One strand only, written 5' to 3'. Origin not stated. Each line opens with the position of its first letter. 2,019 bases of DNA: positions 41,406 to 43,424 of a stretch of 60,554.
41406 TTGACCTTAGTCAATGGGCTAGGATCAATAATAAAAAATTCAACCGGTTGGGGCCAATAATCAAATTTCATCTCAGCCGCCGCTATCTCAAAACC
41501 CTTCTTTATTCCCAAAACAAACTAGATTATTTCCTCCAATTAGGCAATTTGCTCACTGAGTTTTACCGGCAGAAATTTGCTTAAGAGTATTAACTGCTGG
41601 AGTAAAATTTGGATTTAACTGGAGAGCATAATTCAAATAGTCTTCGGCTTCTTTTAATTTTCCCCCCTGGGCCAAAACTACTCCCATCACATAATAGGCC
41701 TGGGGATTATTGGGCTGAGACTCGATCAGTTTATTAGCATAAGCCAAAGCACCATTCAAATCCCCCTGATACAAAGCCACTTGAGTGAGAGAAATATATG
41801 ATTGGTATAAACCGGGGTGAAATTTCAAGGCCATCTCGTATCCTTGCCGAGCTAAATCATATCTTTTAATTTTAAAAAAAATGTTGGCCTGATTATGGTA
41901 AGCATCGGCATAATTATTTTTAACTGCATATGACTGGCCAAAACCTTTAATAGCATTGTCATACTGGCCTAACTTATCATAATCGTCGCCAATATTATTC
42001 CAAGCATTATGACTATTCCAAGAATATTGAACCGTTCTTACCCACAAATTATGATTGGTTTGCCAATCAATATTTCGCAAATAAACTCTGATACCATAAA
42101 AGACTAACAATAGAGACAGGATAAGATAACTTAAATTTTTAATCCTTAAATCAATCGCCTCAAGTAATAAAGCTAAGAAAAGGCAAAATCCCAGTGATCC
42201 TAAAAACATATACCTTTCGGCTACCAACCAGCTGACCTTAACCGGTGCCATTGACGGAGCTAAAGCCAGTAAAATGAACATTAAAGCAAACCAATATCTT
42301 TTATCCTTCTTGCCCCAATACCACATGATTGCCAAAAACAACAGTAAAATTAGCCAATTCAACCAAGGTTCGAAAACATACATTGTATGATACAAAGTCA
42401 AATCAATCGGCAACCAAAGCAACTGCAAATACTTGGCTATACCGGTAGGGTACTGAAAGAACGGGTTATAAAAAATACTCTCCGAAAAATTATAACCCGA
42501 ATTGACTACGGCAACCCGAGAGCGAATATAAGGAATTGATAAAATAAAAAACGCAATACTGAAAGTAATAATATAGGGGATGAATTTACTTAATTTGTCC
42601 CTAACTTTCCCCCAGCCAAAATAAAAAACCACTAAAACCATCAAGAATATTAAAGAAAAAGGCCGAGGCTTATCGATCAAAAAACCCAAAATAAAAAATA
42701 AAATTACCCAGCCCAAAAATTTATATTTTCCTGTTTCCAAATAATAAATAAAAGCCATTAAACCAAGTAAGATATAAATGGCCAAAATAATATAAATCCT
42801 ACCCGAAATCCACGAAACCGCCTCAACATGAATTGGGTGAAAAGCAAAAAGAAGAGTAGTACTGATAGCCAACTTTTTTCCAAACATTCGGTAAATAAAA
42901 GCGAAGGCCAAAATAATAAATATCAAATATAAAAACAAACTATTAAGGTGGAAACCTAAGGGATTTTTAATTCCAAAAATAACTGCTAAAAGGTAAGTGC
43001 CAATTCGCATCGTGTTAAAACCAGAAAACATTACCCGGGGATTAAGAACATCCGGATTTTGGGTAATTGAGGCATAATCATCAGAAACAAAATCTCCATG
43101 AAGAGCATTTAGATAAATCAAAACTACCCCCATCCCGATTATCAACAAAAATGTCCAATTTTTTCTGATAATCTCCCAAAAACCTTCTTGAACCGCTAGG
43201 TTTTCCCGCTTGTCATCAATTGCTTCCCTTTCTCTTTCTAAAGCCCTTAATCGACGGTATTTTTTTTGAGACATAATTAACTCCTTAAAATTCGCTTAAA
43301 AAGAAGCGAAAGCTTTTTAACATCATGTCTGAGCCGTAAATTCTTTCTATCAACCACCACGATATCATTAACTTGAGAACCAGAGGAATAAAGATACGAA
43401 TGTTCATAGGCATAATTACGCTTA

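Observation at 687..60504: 60-kb glycosylation super-locus dominated by GT-C membrane transferases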

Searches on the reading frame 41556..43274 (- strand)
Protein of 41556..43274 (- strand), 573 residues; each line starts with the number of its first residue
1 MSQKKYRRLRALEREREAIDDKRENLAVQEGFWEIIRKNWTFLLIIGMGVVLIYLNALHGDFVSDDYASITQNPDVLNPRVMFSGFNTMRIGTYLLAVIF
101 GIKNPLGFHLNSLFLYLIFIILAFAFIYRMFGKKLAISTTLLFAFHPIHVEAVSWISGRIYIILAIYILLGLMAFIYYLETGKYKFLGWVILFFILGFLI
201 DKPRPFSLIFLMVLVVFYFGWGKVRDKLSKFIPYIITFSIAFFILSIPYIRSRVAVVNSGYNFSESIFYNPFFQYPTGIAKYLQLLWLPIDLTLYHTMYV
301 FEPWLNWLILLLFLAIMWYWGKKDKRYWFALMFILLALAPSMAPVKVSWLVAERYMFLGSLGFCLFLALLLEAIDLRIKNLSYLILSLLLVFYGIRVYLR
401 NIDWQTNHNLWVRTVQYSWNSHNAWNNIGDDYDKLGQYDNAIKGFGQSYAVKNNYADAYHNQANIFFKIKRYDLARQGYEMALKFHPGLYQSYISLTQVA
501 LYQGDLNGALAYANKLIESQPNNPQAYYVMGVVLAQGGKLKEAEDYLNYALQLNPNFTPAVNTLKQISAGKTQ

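Call 6: search_protein_families(library=pfam, proteins=[window:41556-43274:-], max_evalue=0.01)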
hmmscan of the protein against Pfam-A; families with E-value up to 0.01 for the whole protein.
window:41556-43274:- (573 aa): 16 families
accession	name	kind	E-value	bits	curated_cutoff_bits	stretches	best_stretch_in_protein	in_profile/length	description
PF00515.34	TPR_1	-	5e-19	67.7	27.8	3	525-557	2-34/34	Tetratricopeptide repeat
PF07719.23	TPR_2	-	1.5e-17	62.6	27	2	524-556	1-33/34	Tetratricopeptide repeat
PF13432.12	TPR_16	-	1.9e-14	54.2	32.7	2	499-555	6-62/65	Tetratricopeptide repeat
PF13181.12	TPR_8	-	7.3e-12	44.9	25.7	1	525-556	2-33/34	Tetratricopeptide repeat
PF14559.12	TPR_19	-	1.3e-11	45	25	1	500-565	1-65/68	Tetratricopeptide repeat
PF13431.12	TPR_17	-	5.1e-10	39.3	24.4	1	513-544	2-33/34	Tetratricopeptide repeat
PF13424.12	TPR_12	-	5.2e-09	36.6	30.1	2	423-484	4-73/77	Tetratricopeptide repeat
PF13428.12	TPR_14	-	1.3e-07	32.1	23.5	0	494-531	5-42/44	Tetratricopeptide repeat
PF13414.12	TPR_11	-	1e-06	28.7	26.8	2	429-468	1-40/42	TPR repeat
PF13174.12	TPR_6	-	3.5e-06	27.8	26.3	0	457-487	1-31/33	Tetratricopeptide repeat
PF12895.13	ANAPC3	-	4.5e-06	27.3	27.2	2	486-547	19-79/82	Anaphase-promoting complex, cyclosome, subunit 3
PF23914.1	TPR_CcmH_CycH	-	1.8e-05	25.1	42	1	465-556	59-153/158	Cytochrome c-type biogenesis protein H TPR domain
PF13371.12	TPR_9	-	0.00075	19.9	35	1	498-556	3-61/73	Tetratricopeptide repeat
PF25062.1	ARM_TT21_N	-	0.0016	18.6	40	1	452-561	96-205/222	Tetratricopeptide repeat protein 21 N-terminal ARM repeat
PF25064.1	ARM_TT21_5th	-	0.0053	17.5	27.8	0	463-550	8-98/117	TT21 fifth ARM repeats domain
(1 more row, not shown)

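Call 16: search_protein_families(library=ncbifam, proteins=[window:41556-43274:-], max_evalue=0.1)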
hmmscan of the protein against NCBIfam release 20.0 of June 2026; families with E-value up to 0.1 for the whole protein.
window:41556-43274:- (573 aa): 19 families
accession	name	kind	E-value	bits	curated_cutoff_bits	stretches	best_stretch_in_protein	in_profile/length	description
TIGR02917.1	PEP_TPR_lipo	equivalog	1e-16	60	312.2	1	428-571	369-512/899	XrtA/PEP-CTERM system TPR-repeat protein PrsT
NF040959.1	MamA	equivalog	7.9e-11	41.8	200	2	499-558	114-173/204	magnetosome protein MamA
TIGR02521.1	type_IV_pilW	equivalog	1.8e-09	37.5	154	2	493-562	34-103/234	type IV pilus biogenesis/stability protein PilW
NF033762.1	social_mot_Tgl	equivalog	1.1e-08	34.8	225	2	499-567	40-109/252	social motility TPR repeat lipoprotein Tgl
NF033758.1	gliding_GltE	equivalog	1.2e-06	27.8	225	1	473-558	239-324/411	adventurous gliding motility TPR repeat lipoprotein GltE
NF033920.0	C39_PA2778_fam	equivalog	5.1e-06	26.1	150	1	459-555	159-255/255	PA2778 family cysteine peptidase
TIGR02552.1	LcrH_SycD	equivalog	1.3e-05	24.9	104.8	1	415-485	45-115/136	SycD/LcrH family type III secretion system chaperone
TIGR00990.1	3a0801s09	subfamily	9.7e-05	21.2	757.25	1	436-557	379-500/615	mitochondrial import receptor subunit TOM70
NF008391.2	PRK11189.1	equivalog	0.00019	21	250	1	413-478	90-155/297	lipoprotein NlpI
NF047507.1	TPR_BatC_Lepto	exception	0.00027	20.5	175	1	430-490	67-130/214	TPR repeat-containing protein BatC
NF041522.1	TPR_sll0314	equivalog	0.00054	19.3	225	1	506-567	196-254/275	Sll0314/Alr1548 family TPR repeat-containing protein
NF008757.0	PRK11788.1-5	equivalog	0.00068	18.9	363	1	420-561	105-251/388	lipopolysaccharide assembly protein LapB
NF046096.1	ABUW_2363_fam_LP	equivalog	0.0022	17.2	300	1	509-553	195-239/299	ABUW_2363 family tetratricopeptide repeat lipoprotein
NF040561.1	PrimPol_Msp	equivalog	0.025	13.1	200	0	438-499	7-68/515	CRISPR-associated primase-polymerase type A1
NF008756.0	PRK11788.1-4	equivalog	0.028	13.4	474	1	416-565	100-256/389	lipopolysaccharide assembly protein LapB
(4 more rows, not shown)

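Call 18: search_solved_structures(query=window:41556-43274:-, max_evalue=1)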
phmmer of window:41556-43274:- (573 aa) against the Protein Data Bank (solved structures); distinct sequences matched with E-value up to 1: 135 (the best 60 are shown).
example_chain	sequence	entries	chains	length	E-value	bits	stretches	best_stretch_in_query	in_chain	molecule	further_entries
9qhb_A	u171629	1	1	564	9.1e-45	156.8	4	421-556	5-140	Engineered tetratricopeptide repeat protein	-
8bu0_A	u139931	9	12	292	2.5e-27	99.2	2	421-563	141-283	Consensus tetratricopeptide repeat protein | Crystal structure of an 8-repeat consensus TPR superhelix with Zinc. | Monomer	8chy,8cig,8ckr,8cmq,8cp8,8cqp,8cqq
6eou_A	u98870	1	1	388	1.1e-25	93.8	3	424-567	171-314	UDP-N-acetylglucosamine--peptide N-acetylglucosaminyltransferase 110 kDa subunit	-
7yeh_B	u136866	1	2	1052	1.2e-25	93.7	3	424-568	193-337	UDP-N-acetylglucosamine--peptide N-acetylglucosaminyltransferase 110 kDa subunit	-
7yea_A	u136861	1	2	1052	1.2e-25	93.7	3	424-568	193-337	UDP-N-acetylglucosamine--peptide N-acetylglucosaminyltransferase 110 kDa subunit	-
7ntf_A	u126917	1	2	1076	1.2e-25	93.7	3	424-568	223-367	Isoform 1 of UDP-N-acetylglucosamine--peptide N-acetylglucosaminyltransferase 110 kDa subu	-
1w3b_A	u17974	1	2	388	7.6e-25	91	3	424-567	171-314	UDP-N-ACETYLGLUCOSAMINE--PEPTIDE N-ACETYLGLUCOSAMINYLTRANSFERASE 110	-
9qhc_A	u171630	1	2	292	8.5e-24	87.6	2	421-563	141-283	Engineered tetratricopeptide repeat protein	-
7y4i_A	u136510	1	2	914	5.9e-15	58.4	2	412-558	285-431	Probable UDP-N-acetylglucosamine--peptide N-acetylglucosaminyltransferase SPINDLY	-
8dtf_A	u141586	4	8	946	7e-15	58.1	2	412-558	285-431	Probable UDP-N-acetylglucosamine--peptide N-acetylglucosaminyltransferase SPINDLY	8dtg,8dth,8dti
7obi_A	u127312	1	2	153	2e-14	56.6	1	422-567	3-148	CTPR-rv4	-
8ch0_A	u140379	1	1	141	4.8e-14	55.4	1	421-556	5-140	Consensus tetratricopeptide repeat protein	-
9gzg_A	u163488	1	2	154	1.1e-13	54.2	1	423-563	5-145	Engineered CTPR protein with glutamic acids for conductivity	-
2fo7_A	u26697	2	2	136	1.7e-13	53.6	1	423-556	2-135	SYNTHETIC CONSENSUS TPR PROTEIN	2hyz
1na0_A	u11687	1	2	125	3e-12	49.4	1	420-531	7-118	designed protein CTPR3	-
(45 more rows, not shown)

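Call 40: predict_structure(alignment_id=A2)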
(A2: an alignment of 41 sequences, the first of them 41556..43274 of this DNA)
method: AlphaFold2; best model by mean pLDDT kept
length: 573 residues; sequences in the alignment: 41
mean_pLDDT: 84.1   pTM: 0.79
mean pLDDT of the five models: 84.1, 83.2, 82.3, 80.7, 80.2
residues with pLDDT >= 90: 277; 70-90: 204; 50-70: 64; < 50: 28
segments of 3 or more residues with pLDDT < 50: 20-25, 259-268, 296-299, 345-348
pLDDT, mean of each block of 10 residues (from residue 1): 78 61 50 94 96 83 61 82 89 91 85 95 96 95 94 83 96 94 92 93 88 92 85 80 74 57 48 77 82 50 82 94 93 92 55 86 97 91 94 89 69 65 78 85 89 86 95 96 88 94 93 93 92 92 95 89 87 58
secondary structure, 60 per line:
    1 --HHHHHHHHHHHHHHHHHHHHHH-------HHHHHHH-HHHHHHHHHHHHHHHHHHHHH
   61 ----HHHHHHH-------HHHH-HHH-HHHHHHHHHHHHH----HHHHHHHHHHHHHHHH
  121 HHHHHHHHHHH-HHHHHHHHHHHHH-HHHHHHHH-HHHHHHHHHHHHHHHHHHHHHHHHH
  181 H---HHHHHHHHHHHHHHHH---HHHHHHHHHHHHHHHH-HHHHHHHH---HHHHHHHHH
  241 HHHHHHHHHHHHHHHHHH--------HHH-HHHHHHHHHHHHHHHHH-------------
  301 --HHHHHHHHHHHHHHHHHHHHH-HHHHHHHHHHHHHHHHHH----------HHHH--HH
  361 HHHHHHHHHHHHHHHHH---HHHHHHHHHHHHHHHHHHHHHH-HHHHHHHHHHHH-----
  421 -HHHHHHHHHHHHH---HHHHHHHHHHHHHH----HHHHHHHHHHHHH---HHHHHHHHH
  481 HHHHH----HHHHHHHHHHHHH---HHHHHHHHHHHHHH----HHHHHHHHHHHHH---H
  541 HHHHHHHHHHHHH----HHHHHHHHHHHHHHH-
elements in order: H3-24 H32-38 H40-60 H65-71 H79-82 H88-100 H105-131 H133-145 H147-154 H156-181 H185-200 H204-219 H221-228 H232-258 H271-287 H303-323 H325-342 H353-356 H359-377 H381-402 H404-415 H422-434 H438-451 H456-468 H472-485 H490-502 H506-519 H524-536 H540-553 H558-572

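Call 43: fold_search(model_id=the predicted structure, library=pdb)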
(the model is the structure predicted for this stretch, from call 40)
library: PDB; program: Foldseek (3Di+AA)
matches with E <= 10: 1372; with E <= 0.001: 178
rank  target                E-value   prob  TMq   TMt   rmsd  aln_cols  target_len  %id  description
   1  6eou                  4.2e-07  1.00  0.29  0.46  11.3       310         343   20  O-GlcNAc transferase TPR domain with the intellectual disability associated mutation L254F (released 2018-05-09)
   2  9gzg_A                6.6e-07  1.00  0.25  0.90   1.6       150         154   27  Crystal structure of CTPR4E4 mutant (released 2025-10-15)
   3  1w3b_B                9.6e-07  1.00  0.28  0.43   9.7       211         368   24  The superhelical TPR domain of O-linked GlcNAc transferase reveals structural similarities to importin alpha. (released 2004-09-09)
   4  9qhc_B                1.1e-06  1.00  0.30  0.58  10.6       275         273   21  Crystal structure of 8-repeat CTPR protein with eliminated coordination sites (released 2025-10-22)
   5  9qhb                  1.2e-06  1.00  0.30  0.59  10.6       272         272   19  Crystal structure of 16-repeat CTPR protein with eliminated coordination sites (released 2025-10-22)
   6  1w3b_A                1.2e-06  1.00  0.28  0.40  21.0       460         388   16  The superhelical TPR domain of O-linked GlcNAc transferase reveals structural similarities to importin alpha. (released 2004-09-09)
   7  9qhc_A                2.1e-06  1.00  0.30  0.57  11.0       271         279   20  Crystal structure of 8-repeat CTPR protein with eliminated coordination sites (released 2025-10-22)
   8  8chy                  2.4e-06  1.00  0.29  0.57  10.3       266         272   21  Crystal structure of an 8-repeat consensus TPR superhelix with Zinc. (released 2024-02-21)
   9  6b85_A                2.5e-06  1.00  0.23  0.60  13.1       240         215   20  Crystal structure of transmembrane protein TMHC4_R (released 2018-03-14)
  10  7yea_A                7.1e-06  1.00  0.28  0.16   9.5       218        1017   26  Human O-GlcNAc transferase Dimer (released 2023-07-12)
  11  5a01_A                7.7e-06  1.00  0.25  0.21   1.9       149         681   21  O-GlcNAc transferase from Drososphila melanogaster (released 2016-04-27)
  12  8cqp_C                8.0e-06  1.00  0.23  0.92   1.5       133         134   32  Crystal structure of an 8-repeat consensus TPR superhelix with Calcium (low concentration) (released 2024-03-27)
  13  2fo7                  8.6e-06  1.00  0.23  0.90   1.6       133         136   32  Crystal structure of an 8 repeat consensus TPR superhelix (trigonal crystal form) (released 2006-03-07)
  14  9gaw_J                8.6e-06  1.00  0.28  0.32  25.5       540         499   15  High-resolution structure of the Anaphase-promoting complex/cyclosome (APC/C) bound to co-activator Cdh1 (released 2024-08-14)
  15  7y4i_A                1.2e-05  1.00  0.27  0.19  29.0       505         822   15  Crystal structure of SPINDLY in complex with GDP (released 2022-12-07)
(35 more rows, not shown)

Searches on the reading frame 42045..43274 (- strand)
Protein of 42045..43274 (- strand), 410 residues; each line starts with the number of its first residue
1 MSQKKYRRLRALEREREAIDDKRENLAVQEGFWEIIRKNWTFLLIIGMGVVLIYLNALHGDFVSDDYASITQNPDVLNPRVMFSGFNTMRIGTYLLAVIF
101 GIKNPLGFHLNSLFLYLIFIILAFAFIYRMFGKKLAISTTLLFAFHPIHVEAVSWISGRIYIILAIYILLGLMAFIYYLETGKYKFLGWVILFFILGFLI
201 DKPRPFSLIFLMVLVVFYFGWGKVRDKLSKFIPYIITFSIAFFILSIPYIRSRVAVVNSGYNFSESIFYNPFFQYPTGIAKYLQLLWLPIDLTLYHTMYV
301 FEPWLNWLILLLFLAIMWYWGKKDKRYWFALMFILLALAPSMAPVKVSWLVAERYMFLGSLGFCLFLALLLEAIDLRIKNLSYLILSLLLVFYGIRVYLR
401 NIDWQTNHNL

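Call 20: find_homologous_proteins(query=window:42045-43274:-, max_evalue=0.00001)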
Query window:42045-43274:- (410 aa): 544 proteins with E <= 0.00001 among 8000 candidates; the best 120 are listed.
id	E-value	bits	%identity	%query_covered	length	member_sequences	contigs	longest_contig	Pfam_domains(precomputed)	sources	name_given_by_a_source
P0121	4.4e-265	897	100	100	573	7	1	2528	PF14559.13,PF13431.13,PF13414.13,PF00515.35,PF12895.14,PF13424.13,PF13432.13,PF13428.13,PF13181.13,PF07719.24,PF13174.13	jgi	-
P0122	1.9e-181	622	67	100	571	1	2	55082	PF14559.13,PF13431.13,PF23914.2,PF00515.35,PF13424.13,PF13432.13,PF13428.13,PF13181.13,PF07719.24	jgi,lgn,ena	-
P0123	3.7e-170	585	63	100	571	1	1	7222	PF14559.13,PF13431.13,PF23914.2,PF13414.13,PF00515.35,PF13424.13,PF13432.13,PF13181.13,PF07719.24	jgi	-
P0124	1.2e-163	563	62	100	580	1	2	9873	PF14559.13,PF13431.13,PF23914.2,PF00515.35,PF13424.13,PF13432.13,PF13428.13,PF13181.13,PF07719.24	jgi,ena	-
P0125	3.8e-160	552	61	100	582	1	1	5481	PF13431.13,PF13414.13,PF00515.35,PF13424.13,PF13432.13,PF13181.13,PF07719.24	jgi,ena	-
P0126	4.0e-156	538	63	100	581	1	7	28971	PF14559.13,PF13431.13,PF23914.2,PF00515.35,PF12895.14,PF13424.13,PF13432.13,PF13428.13,PF13181.13,PF07719.24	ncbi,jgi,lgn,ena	-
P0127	1.5e-153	530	57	100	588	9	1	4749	PF14559.13,PF13431.13,PF23914.2,PF13414.13,PF00515.35,PF13424.13,PF13432.13,PF13428.13,PF13181.13,PF07719.24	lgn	-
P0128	2.8e-152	526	61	100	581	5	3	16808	PF14559.13,PF13431.13,PF23914.2,PF13414.13,PF00515.35,PF13424.13,PF13432.13,PF13428.13,PF13181.13,PF25064.2,PF07719.24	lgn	-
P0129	4.0e-150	519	60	100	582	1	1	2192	PF13431.13,PF13414.13,PF00515.35,PF13424.13,PF13432.13,PF13181.13,PF07719.24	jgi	-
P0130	6.2e-150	518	60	100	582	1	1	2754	PF13431.13,PF13414.13,PF00515.35,PF13424.13,PF13432.13,PF13181.13,PF07719.24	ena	-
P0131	1.9e-149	516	58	100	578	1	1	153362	PF14559.13,PF13431.13,PF13414.13,PF00515.35,PF13424.13,PF13432.13,PF13428.13,PF13181.13,PF07719.24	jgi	jgi:protein O-mannosyl-transferase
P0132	1.5e-147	510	61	100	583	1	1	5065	PF14559.13,PF13431.13,PF23914.2,PF00515.35,PF13424.13,PF13432.13,PF13428.13,PF13181.13,PF07719.24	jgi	jgi:protein O-mannosyl-transferase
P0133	2.5e-133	463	56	100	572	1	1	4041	PF14559.13,PF13431.13,PF13414.13,PF00515.35,PF13424.13,PF13432.13,PF13428.13,PF13181.13,PF07719.24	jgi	-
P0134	3.1e-130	453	55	100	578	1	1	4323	PF14559.13,PF13431.13,PF13414.13,PF13371.13,PF00515.35,PF13424.13,PF13432.13,PF13428.13,PF13181.13,PF07719.24,PF13174.13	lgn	-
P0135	6.0e-130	452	55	100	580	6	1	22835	PF14559.13,PF13431.13,PF13414.13,PF13371.13,PF00515.35,PF13424.13,PF13432.13,PF13428.13,PF13181.13,PF07719.24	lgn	-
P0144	1.9e-122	428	50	97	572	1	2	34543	PF13431.13,PF13414.13,PF00515.35,PF13181.13,PF07719.24,PF13231.13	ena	-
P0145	2.8e-122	427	52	100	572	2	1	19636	PF13431.13,PF13414.13,PF13428.13,PF14559.13,PF13371.13,PF00515.35,PF13424.13,PF13432.13,PF13181.13,PF07719.24,PF13174.13,PF13231.13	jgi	-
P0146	9.1e-122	425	53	92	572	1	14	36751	PF13431.13,PF13414.13,PF00515.35,PF13181.13,PF07719.24,PF13231.13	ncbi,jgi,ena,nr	ncbi:MAG: hypothetical protein UR11_C0003G0002 [Candidatus Woesebacteria bacterium GW2011_GWC1_30_29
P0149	2.8e-121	424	52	100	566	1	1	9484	PF14559.13,PF13431.13,PF13414.13,PF00515.35,PF13424.13,PF13432.13,PF13181.13,PF07719.24,PF13231.13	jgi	jgi:tetratricopeptide (TPR) repeat protein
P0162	6.5e-118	413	50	100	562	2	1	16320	PF14559.13,PF13431.13,PF13414.13,PF00515.35,PF13424.13,PF13432.13,PF13428.13,PF13181.13,PF07719.24,PF13174.13,PF13231.13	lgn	-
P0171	1.7e-116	408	51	100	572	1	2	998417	PF13431.13,PF23914.2,PF13414.13,PF13428.13,PF14559.13,PF13371.13,PF00515.35,PF13424.13,PF13432.13,PF13181.13,PF07719.24,PF13174.13,PF13231.13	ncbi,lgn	ncbi:MAG: tetratricopeptide repeat protein [Microgenomates group bacterium]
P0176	8.2e-116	406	50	100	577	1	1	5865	PF14559.13,PF13431.13,PF13414.13,PF00515.35,PF13424.13,PF13432.13,PF13181.13,PF07719.24,PF13231.13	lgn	-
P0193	9.4e-114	399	52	92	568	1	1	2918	PF13431.13,PF13414.13,PF13428.13,PF14559.13,PF00515.35,PF13424.13,PF21033.5,PF13432.13,PF13181.13,PF07719.24,PF13174.13,PF13231.13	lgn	-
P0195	1.0e-113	399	50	100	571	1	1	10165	PF14559.13,PF13431.13,PF13414.13,PF00515.35,PF13424.13,PF13432.13,PF13428.13,PF13181.13,PF07719.24,PF13174.13,PF13231.13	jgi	jgi:tetratricopeptide (TPR) repeat protein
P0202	1.4e-112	395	48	100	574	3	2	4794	PF13431.13,PF13414.13,PF13428.13,PF14559.13,PF13371.13,PF00515.35,PF13424.13,PF13432.13,PF13181.13,PF07719.24,PF13174.13,PF13231.13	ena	-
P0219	1.1e-110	389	48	100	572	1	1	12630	PF14559.13,PF13431.13,PF13414.13,PF00515.35,PF13424.13,PF13432.13,PF13181.13,PF07719.24,PF13174.13,PF13231.13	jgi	jgi:tetratricopeptide (TPR) repeat protein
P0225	3.2e-110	387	48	96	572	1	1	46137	PF13431.13,PF13414.13,PF00515.35,PF13424.13,PF13432.13,PF13181.13,PF07719.24,PF13231.13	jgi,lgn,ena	-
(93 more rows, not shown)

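Call 31: find_encoding_contigs(protein=P0171, flank=10000, max_places=1)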
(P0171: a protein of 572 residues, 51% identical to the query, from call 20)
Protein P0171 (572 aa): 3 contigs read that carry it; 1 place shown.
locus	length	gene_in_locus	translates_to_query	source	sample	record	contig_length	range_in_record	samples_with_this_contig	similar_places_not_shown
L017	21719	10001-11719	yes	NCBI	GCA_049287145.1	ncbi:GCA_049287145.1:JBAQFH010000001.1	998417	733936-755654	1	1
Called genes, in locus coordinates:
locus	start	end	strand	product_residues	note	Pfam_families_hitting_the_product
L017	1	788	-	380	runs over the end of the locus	PF13439:Glyco_transf_4, PF20706:GT4-conflict, PF00534:Glycos_transf_1, PF13692:Glyco_trans_1_4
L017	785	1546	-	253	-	PF00535:Glycos_transf_2, PF10111:Glyco_tranf_2_2, PF13641:Glyco_tranf_2_3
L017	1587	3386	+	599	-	-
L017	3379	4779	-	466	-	PF00534:Glycos_transf_1, PF13692:Glyco_trans_1_4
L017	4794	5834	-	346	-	PF00535:Glycos_transf_2, PF10111:Glyco_tranf_2_2, PF13641:Glyco_tranf_2_3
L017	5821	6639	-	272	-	PF02353:CMAS (weak), PF13489:Methyltransf_23, PF07021:MetW, PF13649:Methyltransf_25, PF13847:Methyltransf_31, PF08241:Methyltransf_11, PF08242:Methyltransf_12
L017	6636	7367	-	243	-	PF13555:AAA_29 (weak), PF00005:ABC_tran, PF13304:AAA_21 (faint)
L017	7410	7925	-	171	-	PF01936:NYN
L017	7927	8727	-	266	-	PF01061:ABC2_membrane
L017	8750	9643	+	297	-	PF01073:3Beta_HSD, PF01370:Epimerase, PF04321:RmlD_sub_bind (weak), PF05368:NmrA, PF13460:NAD_binding_10, PF16363:GDP_Man_Dehyd, PF07993:NAD_binding_4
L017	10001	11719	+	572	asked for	PF13424:TPR_12 (faint), PF13231:PMT_2, PF07719:TPR_2 (faint), PF13174:TPR_6 (faint), PF13181:TPR_8 (faint), PF13414:TPR_11 (faint), PF00515:TPR_1 (weak), PF14559:TPR_19, +5 more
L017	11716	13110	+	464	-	PF04055:Radical_SAM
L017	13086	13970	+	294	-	PF00535:Glycos_transf_2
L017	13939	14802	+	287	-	PF13489:Methyltransf_23, PF07021:MetW (weak), PF08241:Methyltransf_11, PF08242:Methyltransf_12, PF13649:Methyltransf_25 (weak), PF13847:Methyltransf_31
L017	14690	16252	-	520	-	PF02310:B12-binding, PF04055:Radical_SAM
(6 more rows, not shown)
